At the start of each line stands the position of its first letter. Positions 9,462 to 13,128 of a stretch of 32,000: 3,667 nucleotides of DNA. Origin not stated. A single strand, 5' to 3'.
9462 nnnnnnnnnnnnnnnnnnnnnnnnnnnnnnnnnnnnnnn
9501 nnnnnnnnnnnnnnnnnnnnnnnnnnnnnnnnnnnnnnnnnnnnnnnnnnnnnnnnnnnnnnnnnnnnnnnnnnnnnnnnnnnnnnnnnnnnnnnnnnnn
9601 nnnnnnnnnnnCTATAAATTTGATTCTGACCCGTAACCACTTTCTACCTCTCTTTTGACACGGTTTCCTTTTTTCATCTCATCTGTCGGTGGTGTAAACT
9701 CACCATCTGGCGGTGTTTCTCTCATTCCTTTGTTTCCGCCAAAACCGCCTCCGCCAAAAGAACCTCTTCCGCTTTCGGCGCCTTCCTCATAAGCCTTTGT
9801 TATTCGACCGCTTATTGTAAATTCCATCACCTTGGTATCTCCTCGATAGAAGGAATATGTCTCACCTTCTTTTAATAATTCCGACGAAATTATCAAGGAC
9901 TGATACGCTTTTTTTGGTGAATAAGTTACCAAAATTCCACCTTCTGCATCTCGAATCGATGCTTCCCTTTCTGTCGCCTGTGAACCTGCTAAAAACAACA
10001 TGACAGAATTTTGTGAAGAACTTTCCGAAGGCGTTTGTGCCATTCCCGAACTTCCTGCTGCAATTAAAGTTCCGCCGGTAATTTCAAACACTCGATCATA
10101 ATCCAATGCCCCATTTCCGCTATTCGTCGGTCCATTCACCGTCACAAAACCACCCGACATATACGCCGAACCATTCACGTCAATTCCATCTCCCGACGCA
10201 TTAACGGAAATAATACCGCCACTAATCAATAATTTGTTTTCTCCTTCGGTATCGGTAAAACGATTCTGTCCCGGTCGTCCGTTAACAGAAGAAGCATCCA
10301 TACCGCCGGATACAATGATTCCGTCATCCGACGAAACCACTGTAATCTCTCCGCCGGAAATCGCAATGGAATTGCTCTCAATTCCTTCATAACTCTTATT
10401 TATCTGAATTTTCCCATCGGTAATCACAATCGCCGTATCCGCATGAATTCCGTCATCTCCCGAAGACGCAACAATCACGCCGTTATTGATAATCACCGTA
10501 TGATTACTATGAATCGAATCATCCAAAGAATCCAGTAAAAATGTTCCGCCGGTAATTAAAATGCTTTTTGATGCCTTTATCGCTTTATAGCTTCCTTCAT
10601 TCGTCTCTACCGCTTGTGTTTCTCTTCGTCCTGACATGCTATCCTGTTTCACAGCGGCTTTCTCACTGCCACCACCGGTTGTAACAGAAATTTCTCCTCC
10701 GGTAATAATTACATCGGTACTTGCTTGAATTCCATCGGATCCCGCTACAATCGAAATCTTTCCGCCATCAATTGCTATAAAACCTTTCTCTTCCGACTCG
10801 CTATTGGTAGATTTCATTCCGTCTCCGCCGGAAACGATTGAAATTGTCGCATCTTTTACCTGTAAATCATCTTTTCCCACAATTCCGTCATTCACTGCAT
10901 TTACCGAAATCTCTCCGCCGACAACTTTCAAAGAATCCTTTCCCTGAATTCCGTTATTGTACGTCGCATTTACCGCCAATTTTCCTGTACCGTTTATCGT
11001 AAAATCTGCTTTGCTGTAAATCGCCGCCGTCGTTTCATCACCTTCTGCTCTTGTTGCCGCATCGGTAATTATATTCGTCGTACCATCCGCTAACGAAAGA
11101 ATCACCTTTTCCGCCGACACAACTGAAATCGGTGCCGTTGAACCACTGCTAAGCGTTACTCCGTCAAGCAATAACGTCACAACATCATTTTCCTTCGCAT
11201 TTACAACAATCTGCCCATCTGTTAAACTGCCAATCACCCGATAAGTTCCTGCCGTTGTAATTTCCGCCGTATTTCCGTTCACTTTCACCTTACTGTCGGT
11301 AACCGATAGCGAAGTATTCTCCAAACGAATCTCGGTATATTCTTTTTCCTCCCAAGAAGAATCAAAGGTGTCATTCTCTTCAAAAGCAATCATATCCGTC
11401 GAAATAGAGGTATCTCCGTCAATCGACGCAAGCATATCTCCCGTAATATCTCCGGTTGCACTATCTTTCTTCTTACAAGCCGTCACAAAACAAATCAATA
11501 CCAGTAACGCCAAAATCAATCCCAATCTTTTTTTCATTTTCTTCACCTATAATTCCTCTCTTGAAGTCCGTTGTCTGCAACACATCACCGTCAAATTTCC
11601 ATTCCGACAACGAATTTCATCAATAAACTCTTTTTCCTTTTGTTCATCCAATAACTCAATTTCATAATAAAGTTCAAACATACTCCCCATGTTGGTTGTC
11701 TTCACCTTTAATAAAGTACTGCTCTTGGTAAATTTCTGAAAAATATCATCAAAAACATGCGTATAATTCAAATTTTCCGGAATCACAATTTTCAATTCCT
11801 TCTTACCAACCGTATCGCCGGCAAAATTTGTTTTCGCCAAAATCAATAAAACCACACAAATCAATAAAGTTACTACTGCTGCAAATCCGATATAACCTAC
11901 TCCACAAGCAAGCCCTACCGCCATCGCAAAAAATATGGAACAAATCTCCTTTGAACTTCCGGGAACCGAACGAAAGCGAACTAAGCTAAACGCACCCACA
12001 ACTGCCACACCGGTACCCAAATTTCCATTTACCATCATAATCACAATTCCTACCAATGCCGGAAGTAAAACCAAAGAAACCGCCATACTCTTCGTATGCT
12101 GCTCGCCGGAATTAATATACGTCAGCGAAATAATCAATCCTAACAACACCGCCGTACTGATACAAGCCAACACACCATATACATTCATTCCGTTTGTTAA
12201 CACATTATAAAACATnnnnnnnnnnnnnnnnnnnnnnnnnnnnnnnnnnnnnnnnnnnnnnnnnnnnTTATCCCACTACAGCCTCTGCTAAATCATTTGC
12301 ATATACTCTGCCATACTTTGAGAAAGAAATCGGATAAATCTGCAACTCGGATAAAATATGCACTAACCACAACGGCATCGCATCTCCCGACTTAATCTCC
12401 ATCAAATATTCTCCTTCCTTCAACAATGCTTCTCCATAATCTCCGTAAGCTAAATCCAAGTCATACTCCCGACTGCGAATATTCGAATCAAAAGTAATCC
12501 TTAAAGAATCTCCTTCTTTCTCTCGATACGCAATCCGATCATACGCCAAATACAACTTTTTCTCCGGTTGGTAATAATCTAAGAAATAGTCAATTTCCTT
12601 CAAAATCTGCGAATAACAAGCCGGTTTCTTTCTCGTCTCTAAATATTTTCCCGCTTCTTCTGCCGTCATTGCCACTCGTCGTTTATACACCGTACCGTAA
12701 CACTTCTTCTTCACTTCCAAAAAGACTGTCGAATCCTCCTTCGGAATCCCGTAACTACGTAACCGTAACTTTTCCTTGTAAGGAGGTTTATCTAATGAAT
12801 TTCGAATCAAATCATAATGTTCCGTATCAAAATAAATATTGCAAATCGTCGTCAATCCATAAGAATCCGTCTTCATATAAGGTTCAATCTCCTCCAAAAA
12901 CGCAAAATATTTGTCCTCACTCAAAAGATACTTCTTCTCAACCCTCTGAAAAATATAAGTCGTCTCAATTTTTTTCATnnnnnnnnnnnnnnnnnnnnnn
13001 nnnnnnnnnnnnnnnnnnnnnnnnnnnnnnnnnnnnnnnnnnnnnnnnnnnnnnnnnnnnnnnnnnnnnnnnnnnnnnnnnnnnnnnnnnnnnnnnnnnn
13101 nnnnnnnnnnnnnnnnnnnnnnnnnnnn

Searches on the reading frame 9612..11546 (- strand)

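Call 10: search_protein_families(library=pfam, proteins=[window:9612-11546:-])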
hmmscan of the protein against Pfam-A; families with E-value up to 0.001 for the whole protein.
window:9612-11546:- (644 aa): 1 family
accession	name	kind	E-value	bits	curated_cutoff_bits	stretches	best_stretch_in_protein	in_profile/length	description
PF14262.12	Cthe_2159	-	3e-91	305.8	25.8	3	91-366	2-262/262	Carbohydrate-binding domain-containing protein Cthe_2159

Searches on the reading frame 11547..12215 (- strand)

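Call 75: search_protein_families(library=pfam, proteins=[window:11547-12215:-], max_evalue=0.01)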
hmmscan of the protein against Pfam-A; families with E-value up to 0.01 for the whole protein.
window:11547-12215:- (222 aa): 1 family
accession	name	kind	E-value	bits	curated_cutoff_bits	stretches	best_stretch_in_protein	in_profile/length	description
PF16316.10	DUF4956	-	1.3e-15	57.9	30.6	1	26-143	6-125/169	Domain of unknown function (DUF4956)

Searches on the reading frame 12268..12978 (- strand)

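Call 75: search_protein_families(library=pfam, proteins=[window:12268-12978:-], max_evalue=0.01)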
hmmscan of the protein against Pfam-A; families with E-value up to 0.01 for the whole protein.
window:12268-12978:- (236 aa): 1 family
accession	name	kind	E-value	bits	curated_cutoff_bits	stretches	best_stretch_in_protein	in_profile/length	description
PF09359.15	VTC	-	1.1e-40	140.1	23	1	12-226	2-231/235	VTC domain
